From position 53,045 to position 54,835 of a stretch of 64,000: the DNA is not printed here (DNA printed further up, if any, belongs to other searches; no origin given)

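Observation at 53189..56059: Translationally coupled MPN+ / MPN- paralog pair, each with a ~300-aa coiled-coil tail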

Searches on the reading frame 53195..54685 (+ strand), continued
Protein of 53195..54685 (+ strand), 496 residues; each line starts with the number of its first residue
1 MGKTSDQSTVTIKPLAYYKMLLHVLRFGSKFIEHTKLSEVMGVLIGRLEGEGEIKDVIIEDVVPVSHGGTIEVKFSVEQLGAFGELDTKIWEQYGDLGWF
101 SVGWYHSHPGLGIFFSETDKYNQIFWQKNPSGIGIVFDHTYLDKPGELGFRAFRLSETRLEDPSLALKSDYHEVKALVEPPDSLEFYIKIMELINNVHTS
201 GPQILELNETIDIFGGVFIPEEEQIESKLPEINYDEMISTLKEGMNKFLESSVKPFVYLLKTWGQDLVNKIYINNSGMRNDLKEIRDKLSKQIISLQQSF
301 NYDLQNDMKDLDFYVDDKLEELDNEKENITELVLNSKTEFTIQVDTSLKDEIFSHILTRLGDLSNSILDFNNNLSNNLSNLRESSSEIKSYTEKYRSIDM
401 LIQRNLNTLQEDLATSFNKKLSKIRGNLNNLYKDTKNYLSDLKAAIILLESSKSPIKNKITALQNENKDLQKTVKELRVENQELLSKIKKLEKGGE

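Call 47: search_solved_structures(query=A5, max_evalue=0.01)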
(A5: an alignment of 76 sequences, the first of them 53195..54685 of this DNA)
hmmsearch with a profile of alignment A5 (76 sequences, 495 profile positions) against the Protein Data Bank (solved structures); distinct sequences matched with E-value up to 0.01: 72 (the best 60 are shown).
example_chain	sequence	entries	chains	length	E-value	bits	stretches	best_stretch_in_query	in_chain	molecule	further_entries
6fjv_A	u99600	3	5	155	2.1e-12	49.7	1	83-156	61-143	26S proteasome regulatory subunit N11-like protein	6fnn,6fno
6fju_A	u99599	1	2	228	5.4e-12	48.4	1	83-156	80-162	26S proteasome regulatory subunit N11-like protein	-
5cw6_A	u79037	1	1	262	1.8e-10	43.4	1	36-168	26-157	DrBRCC36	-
4ocl_B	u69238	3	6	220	5.9e-10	41.7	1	7-158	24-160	26S proteasome regulatory subunit RPN11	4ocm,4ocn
5u4p_B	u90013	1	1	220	6e-10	41.7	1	7-158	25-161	26S proteasome regulatory subunit RPN11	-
5w83_B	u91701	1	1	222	8e-10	41.3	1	7-158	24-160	Ubiquitin carboxyl-terminal hydrolase RPN11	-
4owp_B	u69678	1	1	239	1.1e-09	40.8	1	7-158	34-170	26S proteasome regulatory subunit RPN11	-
4o8x_B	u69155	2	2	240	1.2e-09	40.7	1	7-158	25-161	26S proteasome regulatory subunit RPN11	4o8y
6fvt_V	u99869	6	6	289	2e-09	39.9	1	7-158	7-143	Ubiquitin carboxyl-terminal hydrolase RPN11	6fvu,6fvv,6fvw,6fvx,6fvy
3jck_G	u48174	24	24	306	2.3e-09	39.7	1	7-158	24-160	Ubiquitin carboxyl-terminal hydrolase RPN11 | 26S PROTEASOME REGULATORY SUBUNIT RPN11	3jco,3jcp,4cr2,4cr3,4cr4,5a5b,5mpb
6gvw_B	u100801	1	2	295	6.3e-09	38.3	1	39-168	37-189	Lys-63-specific deubiquitinase BRCC36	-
8amz_V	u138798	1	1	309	1.2e-08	37.3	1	10-161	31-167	26S proteasome regulatory subunit RPN11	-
6r8f_A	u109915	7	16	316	1.2e-08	37.3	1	37-150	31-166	Lys-63-specific deubiquitinase BRCC36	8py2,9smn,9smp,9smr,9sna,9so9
6h3c_B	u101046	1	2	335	1.5e-08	37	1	37-150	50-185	Lys-63-specific deubiquitinase BRCC36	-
8pvy_A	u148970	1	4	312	3.3e-08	35.9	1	37-150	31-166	Lys-63-specific deubiquitinase BRCC36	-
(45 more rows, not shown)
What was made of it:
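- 53219..53791 (+): A MPN domain (residues 9-199). Profile against PDB: CsRpn11 2e-12, BRCC36 2e-10, Rpn11 6e-10 (call 47).
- Closest known: CsRpn11, the Rpn11-like JAMM of the Caldiarchaeum subterraneum ubiquitin operon. Same: It is the best profile hit of the A family (2e-12, call 47).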

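Call 54: predict_structure(alignment_id=A5)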
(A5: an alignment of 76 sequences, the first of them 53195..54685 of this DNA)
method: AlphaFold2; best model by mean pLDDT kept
length: 496 residues; sequences in the alignment: 76
mean_pLDDT: 73.5   pTM: 0.41
mean pLDDT of the five models: 73.5, 71.5, 66.9, 65.5, 65.1
residues with pLDDT >= 90: 30; 70-90: 306; 50-70: 125; < 50: 35
segments of 3 or more residues with pLDDT < 50: 1-3, 201-220, 228-232, 494-496
pLDDT, mean of each block of 10 residues (from residue 1): 62 87 68 57 81 81 66 63 70 76 68 67 66 75 78 77 71 86 80 65 41 43 50 52 52 64 71 74 75 72 76 85 88 88 73 78 91 92 90 88 88 88 85 84 81 80 80 77 70 48
secondary structure, 60 per line:
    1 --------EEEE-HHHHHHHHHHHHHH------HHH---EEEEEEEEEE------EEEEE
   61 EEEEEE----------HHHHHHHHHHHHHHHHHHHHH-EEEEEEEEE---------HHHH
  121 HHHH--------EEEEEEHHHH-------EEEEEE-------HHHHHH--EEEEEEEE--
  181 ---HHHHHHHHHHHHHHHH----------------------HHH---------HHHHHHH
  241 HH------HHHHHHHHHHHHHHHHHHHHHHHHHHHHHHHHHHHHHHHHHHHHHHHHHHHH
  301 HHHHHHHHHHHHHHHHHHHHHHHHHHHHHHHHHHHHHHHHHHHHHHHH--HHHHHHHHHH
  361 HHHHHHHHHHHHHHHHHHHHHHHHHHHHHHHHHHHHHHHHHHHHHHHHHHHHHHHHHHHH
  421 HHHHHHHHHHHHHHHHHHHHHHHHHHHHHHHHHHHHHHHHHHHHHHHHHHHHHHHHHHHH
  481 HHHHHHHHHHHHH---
elements in order: E9-12 H14-27 E40-49 E56-66 H77-97 E99-107 H117-124 E133-138 H139-142 E150-155 H163-168 E171-178 H184-199 H234-242 H249-348 H351-493
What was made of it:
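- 53219..53791 (+): AF2 model (call 54).
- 53894..54673 (+): A stalk: helices 234-242, 249-348 and 351-493. It is mostly hendecad. It carries the conserved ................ motif, then a heptad, zipper-like end (about 54560-54673) that B lacks. AF2 (call 54).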

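Call 57: search_protein_families(library=ncbifam, proteins=[window:53195-54685:+], max_evalue=0.01)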
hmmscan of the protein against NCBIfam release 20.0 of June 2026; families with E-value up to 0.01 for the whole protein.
window:53195-54685:+ (496 aa): 5 families
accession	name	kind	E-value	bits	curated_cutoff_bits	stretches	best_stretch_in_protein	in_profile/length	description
NF041035.1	Rad50_Halo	equivalog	0.0016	16.9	1000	1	354-492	209-348/883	DNA double-strand break repair ATPase Rad50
NF041370.1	desamp_Halo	equivalog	0.0037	17.2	130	1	37-126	22-101/133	desampylase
TIGR02169.1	SMC_prok_A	equivalog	0.0059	14.3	729.4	1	283-492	674-938/1165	chromosome segregation protein SMC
NF047408.1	SA0632_fam_LP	equivalog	0.0071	16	70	1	451-493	22-64/68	SA0632 family lipoprotein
NF049873.2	cytotoxin_MakE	exception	0.0074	15.3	360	1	389-490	80-181/352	alpha-pore-forming cytotoxin subunit MakE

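Call 64: find_related_loci(query=A5, collection=genome_contigs, flank=6000)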
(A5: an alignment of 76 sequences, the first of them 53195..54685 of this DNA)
Query A5 (496 aa) in genome_contigs; peptide patterns used: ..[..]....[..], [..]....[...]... (x = any residue, [..] = any of these).
598 stretches matched a pattern (row limit reached: there are more); 482 encode a relative of the query (tblastn E <= 1e-3); the best 80 are kept; 80 distinct loci.
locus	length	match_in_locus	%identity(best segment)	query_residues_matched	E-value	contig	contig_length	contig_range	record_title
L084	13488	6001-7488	76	1-496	0e+0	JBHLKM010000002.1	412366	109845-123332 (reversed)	MAG: Candidatus Hodarchaeota archaeon isolate DZ1B.338 DZ1B.338@12, whole genome shotgun sequence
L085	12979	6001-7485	76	1-495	0e+0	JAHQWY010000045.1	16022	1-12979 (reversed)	MAG: Promethearchaeia archaeon isolate WORC5 WOR136_contig-100_228, whole genome shotgun sequence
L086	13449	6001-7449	51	1-484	2e-155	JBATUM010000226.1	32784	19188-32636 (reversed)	MAG: Promethearchaeia archaeon isolate MFD12951_ilm_asm_bin5 k127_50989, whole genome shotgun sequence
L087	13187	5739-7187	51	1-484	5e-153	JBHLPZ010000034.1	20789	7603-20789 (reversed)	MAG: Candidatus Odinarchaeota archaeon isolate H3B.4 H3B.4@4906, whole genome shotgun sequence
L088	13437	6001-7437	50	1-480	4e-151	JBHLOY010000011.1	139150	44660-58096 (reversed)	MAG: Promethearchaeota archaeon isolate DZ3S.305 DZ3S.305@156, whole genome shotgun sequence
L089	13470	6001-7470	48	1-491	1e-149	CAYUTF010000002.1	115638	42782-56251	MAG TPA_asm: uncultured archaeon isolate binchicken_co196_315 genome assembly, contig: NODE_78_length_115638_cov_15.6921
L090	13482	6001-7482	46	1-495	8e-145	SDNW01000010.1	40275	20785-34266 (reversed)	MAG: Promethearchaeota archaeon isolate AMARA_5S AMARA-sed17-1701, whole genome shotgun sequence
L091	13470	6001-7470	48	4-496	3e-137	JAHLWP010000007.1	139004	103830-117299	MAG: Promethearchaeota archaeon isolate 9R3_44 NODE_9_length_139004_cov_241.934559, whole genome shotgun sequence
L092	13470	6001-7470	47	5-496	1e-135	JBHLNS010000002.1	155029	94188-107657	MAG: Promethearchaeota archaeon isolate DZ2S.372 DZ2S.372@182, whole genome shotgun sequence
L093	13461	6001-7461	46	7-495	1e-134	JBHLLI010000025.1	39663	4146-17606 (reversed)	MAG: Candidatus Hermodarchaeota archaeon isolate DZ1M.434 DZ1M.434@2968, whole genome shotgun sequence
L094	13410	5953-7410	47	9-496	8e-133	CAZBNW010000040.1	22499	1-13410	MAG TPA_asm: uncultured archaeon isolate SRP239594_co1_47 genome assembly, contig: NODE_800_length_22499_cov_148.060462,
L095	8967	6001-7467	47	5-495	2e-132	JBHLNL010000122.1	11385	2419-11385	MAG: Promethearchaeota archaeon isolate DZ2S.275 DZ2S.275@19834, whole genome shotgun sequence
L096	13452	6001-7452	45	8-493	1e-131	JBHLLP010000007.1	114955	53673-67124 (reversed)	MAG: Candidatus Hermodarchaeota archaeon isolate DZ1M.92 DZ1M.92@365, whole genome shotgun sequence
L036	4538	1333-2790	46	9-496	8e-134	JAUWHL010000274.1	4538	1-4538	MAG: Promethearchaeota archaeon isolate CSMAG_2267 CSMAG_2267_k141_2754680_length_4538_cov_9.0000, whole genome shotgun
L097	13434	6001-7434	45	9-488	1e-129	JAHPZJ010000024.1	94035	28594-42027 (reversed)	MAG: Promethearchaeota archaeon isolate LW60_5 NODE_407_length_94035_cov_15.591615, whole genome shotgun sequence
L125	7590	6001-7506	26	10-480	2e-39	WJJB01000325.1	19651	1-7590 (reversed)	MAG: Candidatus Bathyarchaeota archaeon isolate Bin_245 k141_3112630, whole genome shotgun sequence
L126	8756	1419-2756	26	9-488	2e-35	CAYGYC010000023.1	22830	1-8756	MAG TPA_asm: uncultured archaeon isolate ERP119294_co4_332 genome assembly, contig: NODE_1932_length_22830_cov_5.811636,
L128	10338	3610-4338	33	7-250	5e-32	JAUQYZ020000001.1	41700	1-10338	MAG: Candidatus Sigynarchaeum springense isolate SQRJ_234 k255_229802, whole genome shotgun sequence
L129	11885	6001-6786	34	10-251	9e-32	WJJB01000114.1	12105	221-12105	MAG: Candidatus Bathyarchaeota archaeon isolate Bin_245 k141_1299953, whole genome shotgun sequence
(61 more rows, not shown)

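Call 68: search_protein_families(library=pfam, proteins=[L126:318-836:-, L126:1251-2801:+, L126:2825-3688:+, L126:3877-5082:+, L126:5083-5685:+, L126:7264-8754:-, L125:1451-2797:-, L125:2827-4479:-, L125:4671-5855:+, L125:5956-7563:+], max_evalue=0.01)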
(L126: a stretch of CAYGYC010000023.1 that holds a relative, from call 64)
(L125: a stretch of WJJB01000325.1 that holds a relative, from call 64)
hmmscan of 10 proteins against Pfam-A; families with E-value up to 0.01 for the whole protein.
L126:318-836:- (172 aa): 1 family
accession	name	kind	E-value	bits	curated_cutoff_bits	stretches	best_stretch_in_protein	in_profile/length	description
PF00179.31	UQ_con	-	2.2e-27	95.8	27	1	21-165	15-139/140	Ubiquitin-conjugating enzyme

L126:1251-2801:+ (516 aa): 5 families
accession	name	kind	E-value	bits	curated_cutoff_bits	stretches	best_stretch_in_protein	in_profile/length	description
PF01398.27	JAB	-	1.7e-12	47.7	22.5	1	64-172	11-116/117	JAB1/Mov34/MPN/PAD-1 ubiquitin protease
PF03665.18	UPF0172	-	1.2e-08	35.6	24.4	1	61-189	4-124/192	Uncharacterised protein family (UPF0172)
PF01442.23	Apolipoprotein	-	8.2e-07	29.3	90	1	312-489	19-175/190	Apolipoprotein A1/A4/E domain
PF14464.11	Prok-JAB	-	1.2e-06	28.8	25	1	84-163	15-89/114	Prokaryotic homologs of the JAB domain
PF04513.17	Baculo_PEP_C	-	0.0013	19.2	38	1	396-493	20-120/140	Baculovirus polyhedron envelope protein, PEP, C terminus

L126:2825-3688:+ (287 aa): 1 family
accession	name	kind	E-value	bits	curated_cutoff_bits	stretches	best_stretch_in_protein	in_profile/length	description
PF00899.27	ThiF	-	2.1e-40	138.8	28.1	1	30-271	10-223/238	ThiF family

L126:3877-5082:+ (401 aa): 4 families
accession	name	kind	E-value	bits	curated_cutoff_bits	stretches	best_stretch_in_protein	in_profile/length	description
PF13519.12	VWA_2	-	9.5e-17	62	27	1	17-128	1-106/107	von Willebrand factor type A domain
PF00092.34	VWA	-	1.6e-14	54.9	23.8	1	16-185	1-162/174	von Willebrand factor type A domain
PF04056.20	Ssl1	-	5.6e-10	39.8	27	1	21-191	2-168/193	Ssl1-like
PF13639.12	zf-RING_2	-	0.00078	20.1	27.3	1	351-395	3-43/44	Ring finger domain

L126:5083-5685:+ (200 aa): 0 families

L126:7264-8754:- (496 aa): 9 families
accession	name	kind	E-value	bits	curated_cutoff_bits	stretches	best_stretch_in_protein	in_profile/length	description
PF00025.27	Arf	-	1.1e-20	74.3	22.3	1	5-131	16-144/174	ADP-ribosylation factor family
PF08477.19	Roc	-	2.1e-14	54.2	27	1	5-113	1-119/119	Ras of Complex, Roc, domain of DAPkinase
PF00071.28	Ras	-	5.2e-12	46.1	21.6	1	5-116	1-118/162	Ras family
PF01926.29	MMR_HSR1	-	6.7e-09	36.3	21.9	1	5-98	1-102/113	50S ribosome-binding GTPase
PF04670.18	Gtr1_RagA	-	0.00041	20.3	22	1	5-114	1-123/232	Gtr1/RagA G protein conserved region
PF13238.12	AAA_18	-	0.0014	19.5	29.4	1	6-26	1-21/128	AAA domain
PF00005.33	ABC_tran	-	0.0046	18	25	0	5-43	13-51/137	ABC transporter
PF00009.33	GTP_EFTU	-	0.0066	16.5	26.5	0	35-128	56-147/188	Elongation factor Tu GTP binding domain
PF13207.12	AAA_17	-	0.0085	16.8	27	0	9-42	1-31/136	AAA domain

L125:1451-2797:- (448 aa): 1 family
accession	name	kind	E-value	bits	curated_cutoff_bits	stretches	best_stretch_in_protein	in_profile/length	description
PF03259.23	Robl_LC7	-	8.1e-07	29.1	23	1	346-422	15-91/91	Roadblock/LC7 domain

L125:2827-4479:- (550 aa): 2 families
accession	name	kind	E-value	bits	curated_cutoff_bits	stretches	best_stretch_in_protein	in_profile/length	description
PF14938.12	SNAP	-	1.5e-11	44.7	25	2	234-367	24-150/282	Soluble NSF attachment protein, SNAP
PF13424.12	TPR_12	-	6.4e-07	29.9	30.1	0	158-224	6-74/77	Tetratricopeptide repeat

L125:4671-5855:+ (394 aa): 0 families

L125:5956-7563:+ (535 aa): 6 families
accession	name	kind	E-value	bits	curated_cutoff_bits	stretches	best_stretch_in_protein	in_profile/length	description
PF01398.27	JAB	-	2.8e-13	50.1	22.5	1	15-137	5-116/117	JAB1/Mov34/MPN/PAD-1 ubiquitin protease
PF01442.23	Apolipoprotein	-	3.5e-06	27.3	90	1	374-524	2-147/190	Apolipoprotein A1/A4/E domain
PF03665.18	UPF0172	-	2.7e-05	24.6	24.4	1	16-117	2-85/192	Uncharacterised protein family (UPF0172)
PF14464.11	Prok-JAB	-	4.8e-05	23.7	25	1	38-129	12-90/114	Prokaryotic homologs of the JAB domain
PF05597.16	Phasin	-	0.00034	21.1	28.8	1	401-495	28-123/126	Poly(hydroxyalcanoate) granule associated protein (phasin)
PF04513.17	Baculo_PEP_C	-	0.00041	20.9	38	0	311-416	28-125/140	Baculovirus polyhedron envelope protein, PEP, C terminus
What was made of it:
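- On Archaeal ubiquitin-operon JAMM (CsRpn11 type): The feature is met only for the distant single-copy homolog L126, whose RING match is below threshold (call 68).
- Closest known: CsRpn11, the Rpn11-like JAMM of the Caldiarchaeum subterraneum ubiquitin operon. Same: A distant member of the present family lies in a comparable E2/E1 operon that also encodes a vWA protein with a weak RING match (call 68).
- A distant single-copy homolog (L126, 516 aa, same tail type) lies between an E2 (UQ_con 2e-27) and an E1 (ThiF 2e-40), followed by a vWA protein with a weak, below-threshold RING-finger match (call 68). The distant homolog lies in an E1/E2 operon (call 68).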
